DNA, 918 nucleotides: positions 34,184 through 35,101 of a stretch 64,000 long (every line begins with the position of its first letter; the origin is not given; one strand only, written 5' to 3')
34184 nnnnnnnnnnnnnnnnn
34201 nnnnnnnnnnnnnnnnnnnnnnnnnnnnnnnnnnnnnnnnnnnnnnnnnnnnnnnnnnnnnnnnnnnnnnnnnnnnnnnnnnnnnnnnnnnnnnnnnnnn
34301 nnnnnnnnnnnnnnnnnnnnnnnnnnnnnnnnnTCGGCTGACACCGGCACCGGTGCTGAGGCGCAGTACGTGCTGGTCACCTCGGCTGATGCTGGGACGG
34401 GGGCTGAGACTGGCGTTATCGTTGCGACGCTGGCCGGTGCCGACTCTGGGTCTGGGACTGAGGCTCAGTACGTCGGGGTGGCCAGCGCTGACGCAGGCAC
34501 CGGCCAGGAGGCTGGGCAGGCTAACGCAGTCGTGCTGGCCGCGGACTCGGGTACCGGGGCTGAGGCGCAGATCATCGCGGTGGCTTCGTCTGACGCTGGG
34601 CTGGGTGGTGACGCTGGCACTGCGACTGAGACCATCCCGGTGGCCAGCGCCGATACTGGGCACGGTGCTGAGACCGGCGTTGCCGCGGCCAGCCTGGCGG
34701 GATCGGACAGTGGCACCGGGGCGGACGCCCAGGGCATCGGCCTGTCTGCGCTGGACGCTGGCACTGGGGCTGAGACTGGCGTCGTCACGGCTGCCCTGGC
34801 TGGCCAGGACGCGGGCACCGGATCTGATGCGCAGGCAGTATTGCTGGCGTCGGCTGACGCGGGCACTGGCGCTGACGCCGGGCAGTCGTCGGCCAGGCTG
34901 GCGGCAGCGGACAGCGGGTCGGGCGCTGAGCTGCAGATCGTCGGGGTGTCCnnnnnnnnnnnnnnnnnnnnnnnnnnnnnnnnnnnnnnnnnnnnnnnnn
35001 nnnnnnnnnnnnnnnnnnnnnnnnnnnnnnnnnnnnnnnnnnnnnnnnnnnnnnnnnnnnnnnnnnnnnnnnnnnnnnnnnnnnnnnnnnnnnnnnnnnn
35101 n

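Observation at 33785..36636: About 2.8 kb in-frame array of a short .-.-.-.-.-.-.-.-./D repeat that I cannot assign to any named repeat family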

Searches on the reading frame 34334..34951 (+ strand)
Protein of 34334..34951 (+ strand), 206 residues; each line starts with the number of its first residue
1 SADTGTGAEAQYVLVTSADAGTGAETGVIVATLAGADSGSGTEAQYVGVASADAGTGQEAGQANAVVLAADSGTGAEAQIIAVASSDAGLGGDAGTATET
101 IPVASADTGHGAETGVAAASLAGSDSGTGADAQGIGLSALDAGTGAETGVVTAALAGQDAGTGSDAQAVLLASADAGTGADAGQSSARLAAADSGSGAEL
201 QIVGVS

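Call 40: predict_structure(alignment_id=A3)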
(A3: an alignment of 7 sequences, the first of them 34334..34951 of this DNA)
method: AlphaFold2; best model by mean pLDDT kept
length: 206 residues; sequences in the alignment: 7
mean_pLDDT: 57.7   pTM: 0.51
mean pLDDT of the five models: 57.7, 55.7, 54.4, 54.2, 47.4
residues with pLDDT >= 90: 0; 70-90: 0; 50-70: 184; < 50: 22
segments of 3 or more residues with pLDDT < 50: 88-98, 102-106
pLDDT, mean of each block of 10 residues (from residue 1): 56 63 58 60 62 56 57 57 54 44 48 58 58 60 55 62 62 58 63 58 64
secondary structure, 60 per line:
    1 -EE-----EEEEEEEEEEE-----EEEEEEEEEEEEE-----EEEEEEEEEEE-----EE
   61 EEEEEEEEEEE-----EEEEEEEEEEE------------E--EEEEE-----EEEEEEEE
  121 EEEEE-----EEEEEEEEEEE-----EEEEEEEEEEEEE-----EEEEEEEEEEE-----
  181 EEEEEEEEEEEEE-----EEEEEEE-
elements in order: E9-19 E25-37 E43-53 E59-71 E77-87 E103-107 E113-125 E131-141 E147-159 E165-175 E181-193 E199-205

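Call 45: fold_search(model_id=the predicted structure, library=pdb)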
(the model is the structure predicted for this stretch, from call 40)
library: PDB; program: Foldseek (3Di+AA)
matches with E <= 10: 38; with E <= 0.001: 0
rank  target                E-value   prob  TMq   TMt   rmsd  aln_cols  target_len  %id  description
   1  5awg_B                7.4e-02  0.33  0.31  0.21  14.1       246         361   10  Crystal structure of Hg-bound SufB-SufC-SufD complex from Escherichia coli (released 2015-11-11)
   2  5awf_A                9.7e-02  0.08  0.17  0.11  18.8       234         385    9  Crystal structure of SufB-SufC-SufD complex from Escherichia coli (released 2015-11-11)
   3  5awf_E                1.6e-01  0.08  0.17  0.12  19.3       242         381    7  Crystal structure of SufB-SufC-SufD complex from Escherichia coli (released 2015-11-11)
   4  9a7k_B                2.4e-01  0.07  0.19  0.13  17.9       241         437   10  Integrative model of SUFB-SUFD by crosslinking MS and deep learning (released 2024-09-18)
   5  5awg_F                3.0e-01  0.14  0.28  0.19  17.5       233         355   12  Crystal structure of Hg-bound SufB-SufC-SufD complex from Escherichia coli (released 2015-11-11)
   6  5uyt_B                1.3e+00  0.01  0.13  0.08  23.7       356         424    9  Crystal structure of ice binding protein from an Antarctic bacterium Flavobacteriaceae (released 2017-10-25)
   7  5awg_A                1.4e+00  0.04  0.22  0.15  16.8       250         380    8  Crystal structure of Hg-bound SufB-SufC-SufD complex from Escherichia coli (released 2015-11-11)
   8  2zu0_A                1.5e+00  0.06  0.25  0.15  16.9       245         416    9  Crystal structure of SufC-SufD complex involved in the iron-sulfur cluster biosynthesis (released 2009-03-10)
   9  5uyt_A                1.9e+00  0.01  0.13  0.09  23.6       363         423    8  Crystal structure of ice binding protein from an Antarctic bacterium Flavobacteriaceae (released 2017-10-25)
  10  6n2b_B                2.0e+00  0.01  0.14  0.10  17.9       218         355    9  The Crystal Structure of Caldicellulosiruptor kristjanssonii Tapirin C-terminal domain (released 2018-12-19)
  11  6n2b_A                2.2e+00  0.01  0.11  0.09  16.5       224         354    7  The Crystal Structure of Caldicellulosiruptor kristjanssonii Tapirin C-terminal domain (released 2018-12-19)
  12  4dn7_A                2.8e+00  0.04  0.26  0.18  14.9       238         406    8  CRYSTAL STRUCTURE OF putative ABC transporter, ATP-binding protein from Methanosarcina mazei Go1 (released 2012-02-22)
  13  1vh4_B                2.8e+00  0.02  0.20  0.13  17.3       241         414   10  Crystal structure of a stabilizer of iron transporter (released 2003-12-30)
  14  9u4u_A                2.8e+00  0.01  0.11  0.12  18.9       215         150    9  Structure of the functional amyloid FapC from Pseudomonas sp.UK4 (released 2025-08-06)
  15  3jqy_C                3.3e+00  0.01  0.11  0.10  18.1       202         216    7  Crystal Structure of the polySia specific acetyltransferase NeuO (released 2010-08-18)
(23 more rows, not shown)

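Call 85: find_homologous_proteins(query=A3, max_evalue=1e-8)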
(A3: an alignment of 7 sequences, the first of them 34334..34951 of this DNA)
Query A3 (7 sequences) (206 aa, profile of the alignment): 17 proteins with E <= 1e-8 among 8000 candidates.
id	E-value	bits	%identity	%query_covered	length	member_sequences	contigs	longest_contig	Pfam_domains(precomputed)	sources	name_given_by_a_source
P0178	7.9e-26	109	39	78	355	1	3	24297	PF13313.12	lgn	-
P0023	8.7e-23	99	38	93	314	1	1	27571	-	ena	-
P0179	9.7e-23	99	34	64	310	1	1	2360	-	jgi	jgi:hypothetical protein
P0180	1.1e-20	92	28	96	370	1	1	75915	-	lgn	-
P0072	2.0e-19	88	31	90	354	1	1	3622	-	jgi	-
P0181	1.0e-16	79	40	54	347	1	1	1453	PF13313.12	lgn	-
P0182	9.7e-15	73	34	92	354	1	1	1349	-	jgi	jgi:hypothetical protein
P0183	3.0e-14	71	33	85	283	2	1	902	-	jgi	jgi:hypothetical protein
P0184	5.6e-13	67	30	92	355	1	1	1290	-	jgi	jgi:hypothetical protein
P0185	2.0e-12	65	50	55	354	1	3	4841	PF13313.12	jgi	jgi:hypothetical protein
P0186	1.5e-10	59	37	70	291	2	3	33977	-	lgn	-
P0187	7.6e-10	57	28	74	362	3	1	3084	-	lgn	-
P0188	2.1e-9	56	45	47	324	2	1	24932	-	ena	-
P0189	2.2e-9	55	31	82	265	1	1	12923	-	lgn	-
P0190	2.6e-9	55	33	50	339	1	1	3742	PF13313.12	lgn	-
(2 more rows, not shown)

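Call 86: find_encoding_contigs(protein=P0180, flank=10000, max_places=1)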
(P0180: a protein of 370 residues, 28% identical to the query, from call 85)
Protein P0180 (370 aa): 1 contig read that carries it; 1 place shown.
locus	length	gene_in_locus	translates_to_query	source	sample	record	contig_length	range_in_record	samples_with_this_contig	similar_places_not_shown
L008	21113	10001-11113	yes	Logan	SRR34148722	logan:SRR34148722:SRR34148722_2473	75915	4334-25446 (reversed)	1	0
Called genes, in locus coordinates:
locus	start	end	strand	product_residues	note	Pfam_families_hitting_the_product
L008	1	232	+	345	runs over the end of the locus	-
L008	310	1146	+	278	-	PF01844:HNH, PF14279:HNH_5 (weak)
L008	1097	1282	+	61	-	PF20106:DUF6496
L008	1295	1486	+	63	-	-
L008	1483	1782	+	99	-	-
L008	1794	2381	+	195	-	-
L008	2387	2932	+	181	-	-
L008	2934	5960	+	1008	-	PF16640:Big_3_5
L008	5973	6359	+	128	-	-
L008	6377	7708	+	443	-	PF13385:Laminin_G_3 (weak)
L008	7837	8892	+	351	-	-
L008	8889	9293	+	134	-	-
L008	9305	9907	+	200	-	-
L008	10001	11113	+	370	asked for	-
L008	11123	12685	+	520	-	-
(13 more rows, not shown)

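Call 87: find_encoding_contigs(protein=P0186, flank=10000, max_places=1)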
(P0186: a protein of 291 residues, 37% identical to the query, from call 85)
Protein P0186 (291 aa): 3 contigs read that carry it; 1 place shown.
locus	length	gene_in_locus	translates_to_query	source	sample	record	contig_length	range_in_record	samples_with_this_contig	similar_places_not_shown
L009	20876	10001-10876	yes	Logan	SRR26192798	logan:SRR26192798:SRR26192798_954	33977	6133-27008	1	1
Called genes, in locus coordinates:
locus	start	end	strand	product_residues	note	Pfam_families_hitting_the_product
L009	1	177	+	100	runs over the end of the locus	-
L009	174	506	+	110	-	PF20137:BubE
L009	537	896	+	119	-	-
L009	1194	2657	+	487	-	PF04466:Terminase_3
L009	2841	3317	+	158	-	-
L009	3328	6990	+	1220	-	-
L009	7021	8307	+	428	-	-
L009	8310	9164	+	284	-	PF23148:Gp77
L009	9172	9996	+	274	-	-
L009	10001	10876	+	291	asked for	-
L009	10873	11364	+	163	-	-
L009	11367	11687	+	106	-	-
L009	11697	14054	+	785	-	-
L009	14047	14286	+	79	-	-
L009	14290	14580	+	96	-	-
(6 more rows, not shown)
